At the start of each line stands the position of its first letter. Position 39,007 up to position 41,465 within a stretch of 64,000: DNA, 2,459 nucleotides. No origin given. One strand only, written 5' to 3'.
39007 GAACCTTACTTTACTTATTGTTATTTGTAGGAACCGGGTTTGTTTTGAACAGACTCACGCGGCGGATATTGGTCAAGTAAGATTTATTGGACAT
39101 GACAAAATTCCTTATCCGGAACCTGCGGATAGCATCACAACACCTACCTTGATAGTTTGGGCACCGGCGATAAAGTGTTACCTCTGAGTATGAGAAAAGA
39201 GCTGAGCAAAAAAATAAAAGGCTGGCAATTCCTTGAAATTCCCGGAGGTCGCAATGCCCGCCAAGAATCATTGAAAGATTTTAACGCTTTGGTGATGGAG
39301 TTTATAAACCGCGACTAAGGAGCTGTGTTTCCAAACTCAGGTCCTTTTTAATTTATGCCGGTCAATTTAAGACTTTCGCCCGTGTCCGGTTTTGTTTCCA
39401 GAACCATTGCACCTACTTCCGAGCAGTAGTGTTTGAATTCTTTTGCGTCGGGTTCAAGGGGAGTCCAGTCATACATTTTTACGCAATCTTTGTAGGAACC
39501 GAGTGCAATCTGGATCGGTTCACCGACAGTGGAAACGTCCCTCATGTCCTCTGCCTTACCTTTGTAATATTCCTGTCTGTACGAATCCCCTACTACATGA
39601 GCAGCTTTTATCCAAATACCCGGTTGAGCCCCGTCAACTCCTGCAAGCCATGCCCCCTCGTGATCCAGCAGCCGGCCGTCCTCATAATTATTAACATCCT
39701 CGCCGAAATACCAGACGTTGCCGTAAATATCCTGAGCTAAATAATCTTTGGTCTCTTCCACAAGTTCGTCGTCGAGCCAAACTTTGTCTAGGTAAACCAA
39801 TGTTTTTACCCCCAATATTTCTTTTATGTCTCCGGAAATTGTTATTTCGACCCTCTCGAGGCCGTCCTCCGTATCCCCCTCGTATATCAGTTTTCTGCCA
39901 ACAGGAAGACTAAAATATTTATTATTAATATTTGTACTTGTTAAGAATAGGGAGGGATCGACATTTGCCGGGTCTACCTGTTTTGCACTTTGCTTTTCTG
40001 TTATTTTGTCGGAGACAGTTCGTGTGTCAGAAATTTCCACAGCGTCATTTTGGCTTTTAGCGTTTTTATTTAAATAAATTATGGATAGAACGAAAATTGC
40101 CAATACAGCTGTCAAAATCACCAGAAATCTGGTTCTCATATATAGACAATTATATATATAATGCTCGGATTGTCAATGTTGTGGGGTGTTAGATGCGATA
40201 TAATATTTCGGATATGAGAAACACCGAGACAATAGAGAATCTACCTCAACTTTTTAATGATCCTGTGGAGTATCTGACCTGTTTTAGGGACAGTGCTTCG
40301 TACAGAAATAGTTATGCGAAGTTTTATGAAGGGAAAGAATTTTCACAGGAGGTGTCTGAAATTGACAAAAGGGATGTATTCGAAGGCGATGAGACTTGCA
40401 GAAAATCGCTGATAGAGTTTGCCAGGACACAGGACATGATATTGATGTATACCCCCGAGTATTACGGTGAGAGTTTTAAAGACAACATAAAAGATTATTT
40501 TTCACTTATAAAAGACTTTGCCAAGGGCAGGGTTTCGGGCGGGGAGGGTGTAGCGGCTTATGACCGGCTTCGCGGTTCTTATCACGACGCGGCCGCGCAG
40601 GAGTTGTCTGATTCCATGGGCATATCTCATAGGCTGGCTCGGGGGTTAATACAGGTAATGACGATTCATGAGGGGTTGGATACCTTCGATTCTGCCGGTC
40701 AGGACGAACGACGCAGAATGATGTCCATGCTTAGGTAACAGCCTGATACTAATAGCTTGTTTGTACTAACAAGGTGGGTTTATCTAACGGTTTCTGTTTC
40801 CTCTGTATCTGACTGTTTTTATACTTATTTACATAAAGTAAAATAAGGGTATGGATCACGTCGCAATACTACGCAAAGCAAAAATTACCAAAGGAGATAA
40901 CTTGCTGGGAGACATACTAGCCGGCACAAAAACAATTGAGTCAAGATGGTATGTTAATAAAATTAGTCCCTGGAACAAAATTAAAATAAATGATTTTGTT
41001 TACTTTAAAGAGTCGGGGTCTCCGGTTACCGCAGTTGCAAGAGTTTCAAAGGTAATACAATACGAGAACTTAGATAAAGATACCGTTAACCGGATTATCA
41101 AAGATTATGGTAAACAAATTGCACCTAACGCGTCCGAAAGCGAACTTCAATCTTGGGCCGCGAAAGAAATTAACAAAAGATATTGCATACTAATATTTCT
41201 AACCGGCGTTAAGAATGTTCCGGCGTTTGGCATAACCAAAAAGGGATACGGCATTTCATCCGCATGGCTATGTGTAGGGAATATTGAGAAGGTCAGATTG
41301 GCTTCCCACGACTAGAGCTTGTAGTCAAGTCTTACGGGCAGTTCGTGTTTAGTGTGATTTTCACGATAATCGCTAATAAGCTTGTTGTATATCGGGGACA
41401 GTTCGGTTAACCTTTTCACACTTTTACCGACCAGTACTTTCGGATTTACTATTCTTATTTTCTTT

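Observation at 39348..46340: AT-rich accessory island enriched in nucleotide- and nucleic-acid-acting genes (candidate conflict or defence island).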

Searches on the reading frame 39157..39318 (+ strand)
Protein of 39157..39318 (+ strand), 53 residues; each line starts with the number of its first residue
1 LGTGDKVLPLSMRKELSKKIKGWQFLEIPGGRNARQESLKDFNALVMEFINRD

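Call 84: search_protein_families(library=pfam, proteins=[window:39157-39318:+], max_evalue=0.1)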
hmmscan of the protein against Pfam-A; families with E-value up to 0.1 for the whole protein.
window:39157-39318:+ (53 aa): 0 families

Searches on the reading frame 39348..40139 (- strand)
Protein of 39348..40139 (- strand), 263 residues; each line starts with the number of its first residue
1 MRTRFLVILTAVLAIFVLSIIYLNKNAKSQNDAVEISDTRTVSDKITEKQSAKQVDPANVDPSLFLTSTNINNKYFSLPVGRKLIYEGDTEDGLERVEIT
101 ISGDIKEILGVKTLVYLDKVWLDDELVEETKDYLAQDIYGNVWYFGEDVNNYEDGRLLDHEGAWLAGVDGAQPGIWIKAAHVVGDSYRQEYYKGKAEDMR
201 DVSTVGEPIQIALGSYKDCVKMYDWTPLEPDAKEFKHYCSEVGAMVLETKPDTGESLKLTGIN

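Call 3: search_protein_families(library=pfam, proteins=[window:39348-40139:-], max_evalue=0.1)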
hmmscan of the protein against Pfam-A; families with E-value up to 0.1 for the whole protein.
window:39348-40139:- (263 aa): 1 family
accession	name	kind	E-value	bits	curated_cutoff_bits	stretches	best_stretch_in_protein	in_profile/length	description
PF07280.16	Ac110_PIF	-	0.094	13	25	0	5-26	1-22/43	Per os infectivity factor AC110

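Call 4: search_protein_families(library=padloc, proteins=[window:39348-40139:-], max_evalue=0.1)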
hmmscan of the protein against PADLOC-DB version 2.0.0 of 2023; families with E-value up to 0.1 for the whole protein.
window:39348-40139:- (263 aa): 0 families

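Call 19: search_protein_families(library=ncbifam, proteins=[window:39348-40139:-], max_evalue=0.1)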
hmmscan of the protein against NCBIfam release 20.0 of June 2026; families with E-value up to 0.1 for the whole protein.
window:39348-40139:- (263 aa): 0 families

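Call 20: search_protein_families(library=phrogs, proteins=[window:39348-40139:-], max_evalue=0.01)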
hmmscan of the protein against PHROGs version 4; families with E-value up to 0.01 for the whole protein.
window:39348-40139:- (263 aa): 0 families

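Call 50: search_solved_structures(query=window:39348-40139:-, max_evalue=5)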
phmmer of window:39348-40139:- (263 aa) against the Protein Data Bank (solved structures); distinct sequences matched with E-value up to 5: 0.

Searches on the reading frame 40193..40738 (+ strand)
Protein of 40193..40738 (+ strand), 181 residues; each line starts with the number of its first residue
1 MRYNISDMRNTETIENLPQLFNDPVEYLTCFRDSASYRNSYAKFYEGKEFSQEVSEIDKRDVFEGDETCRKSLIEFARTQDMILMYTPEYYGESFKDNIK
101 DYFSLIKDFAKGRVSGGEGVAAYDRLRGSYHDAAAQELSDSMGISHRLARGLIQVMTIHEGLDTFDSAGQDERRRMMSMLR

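Call 3: search_protein_families(library=pfam, proteins=[window:40193-40738:+], max_evalue=0.1)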
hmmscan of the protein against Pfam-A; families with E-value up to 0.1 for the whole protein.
window:40193-40738:+ (181 aa): 0 families

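Call 4: search_protein_families(library=padloc, proteins=[window:40193-40738:+], max_evalue=0.1)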
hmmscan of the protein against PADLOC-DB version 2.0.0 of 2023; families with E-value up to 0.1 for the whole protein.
window:40193-40738:+ (181 aa): 0 families

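Call 19: search_protein_families(library=ncbifam, proteins=[window:40193-40738:+], max_evalue=0.1)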
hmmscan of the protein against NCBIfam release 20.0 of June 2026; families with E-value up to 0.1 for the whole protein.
window:40193-40738:+ (181 aa): 0 families

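Call 20: search_protein_families(library=phrogs, proteins=[window:40193-40738:+], max_evalue=0.01)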
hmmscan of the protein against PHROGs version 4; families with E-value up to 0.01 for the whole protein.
window:40193-40738:+ (181 aa): 0 families

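Call 49: search_solved_structures(query=window:40193-40738:+, max_evalue=5)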
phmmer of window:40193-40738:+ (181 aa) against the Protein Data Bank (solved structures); distinct sequences matched with E-value up to 5: 0.

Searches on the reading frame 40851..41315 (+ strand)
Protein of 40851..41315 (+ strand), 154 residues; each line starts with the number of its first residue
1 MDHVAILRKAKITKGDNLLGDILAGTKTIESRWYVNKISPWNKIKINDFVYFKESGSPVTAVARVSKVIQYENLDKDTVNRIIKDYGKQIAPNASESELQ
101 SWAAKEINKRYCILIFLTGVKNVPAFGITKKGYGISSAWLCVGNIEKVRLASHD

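Call 3: search_protein_families(library=pfam, proteins=[window:40851-41315:+], max_evalue=0.1)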
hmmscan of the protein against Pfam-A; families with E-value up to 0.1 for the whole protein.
window:40851-41315:+ (154 aa): 1 family
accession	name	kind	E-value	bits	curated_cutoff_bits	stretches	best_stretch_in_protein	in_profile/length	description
PF04266.20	ASCH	-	0.028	15.5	21.2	1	15-76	4-63/103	ASCH domain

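Call 4: search_protein_families(library=padloc, proteins=[window:40851-41315:+], max_evalue=0.1)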
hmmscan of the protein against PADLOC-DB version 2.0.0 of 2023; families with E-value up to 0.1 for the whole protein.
window:40851-41315:+ (154 aa): 1 family
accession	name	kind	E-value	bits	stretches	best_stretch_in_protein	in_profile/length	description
PDLC03838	DolB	-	0.0077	13.5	1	62-111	293-342/375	-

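Call 19: search_protein_families(library=ncbifam, proteins=[window:40851-41315:+], max_evalue=0.1)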
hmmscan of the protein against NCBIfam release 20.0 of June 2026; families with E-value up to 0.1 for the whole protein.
window:40851-41315:+ (154 aa): 2 families
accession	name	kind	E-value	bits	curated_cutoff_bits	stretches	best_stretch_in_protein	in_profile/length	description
NF001536.0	PRK00364.3-2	equivalog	0.024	14.6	147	1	37-74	57-95/109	co-chaperone GroES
NF006065.0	PRK08207.2-4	equivalog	0.041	12.8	922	1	42-113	221-293/484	coproporphyrinogen III oxidase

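Call 20: search_protein_families(library=phrogs, proteins=[window:40851-41315:+], max_evalue=0.01)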
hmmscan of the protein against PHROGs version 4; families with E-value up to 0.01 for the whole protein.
window:40851-41315:+ (154 aa): 0 families

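Call 48: search_solved_structures(query=window:40851-41315:+, max_evalue=5)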
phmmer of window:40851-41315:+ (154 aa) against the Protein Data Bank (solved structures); distinct sequences matched with E-value up to 5: 6.
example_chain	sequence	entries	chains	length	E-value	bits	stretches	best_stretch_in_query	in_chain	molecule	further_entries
9hmf_C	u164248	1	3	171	0.3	14.2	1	67-103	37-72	Lipoprotein, putative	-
3bck_A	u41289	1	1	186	0.38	13.8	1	66-120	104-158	Disulfide bond protein A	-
3bd2_A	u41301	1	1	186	0.4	13.7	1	66-121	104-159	Disulfide bond protein A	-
3bci_A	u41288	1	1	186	0.41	13.7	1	66-121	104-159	Disulfide bond protein A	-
8uw3_A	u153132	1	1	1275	0.9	12.6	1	27-111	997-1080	LINE-1 retrotransposable element ORF2 protein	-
9k6g_A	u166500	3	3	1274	0.9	12.6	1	27-111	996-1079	LINE-1 retrotransposable element ORF2 protein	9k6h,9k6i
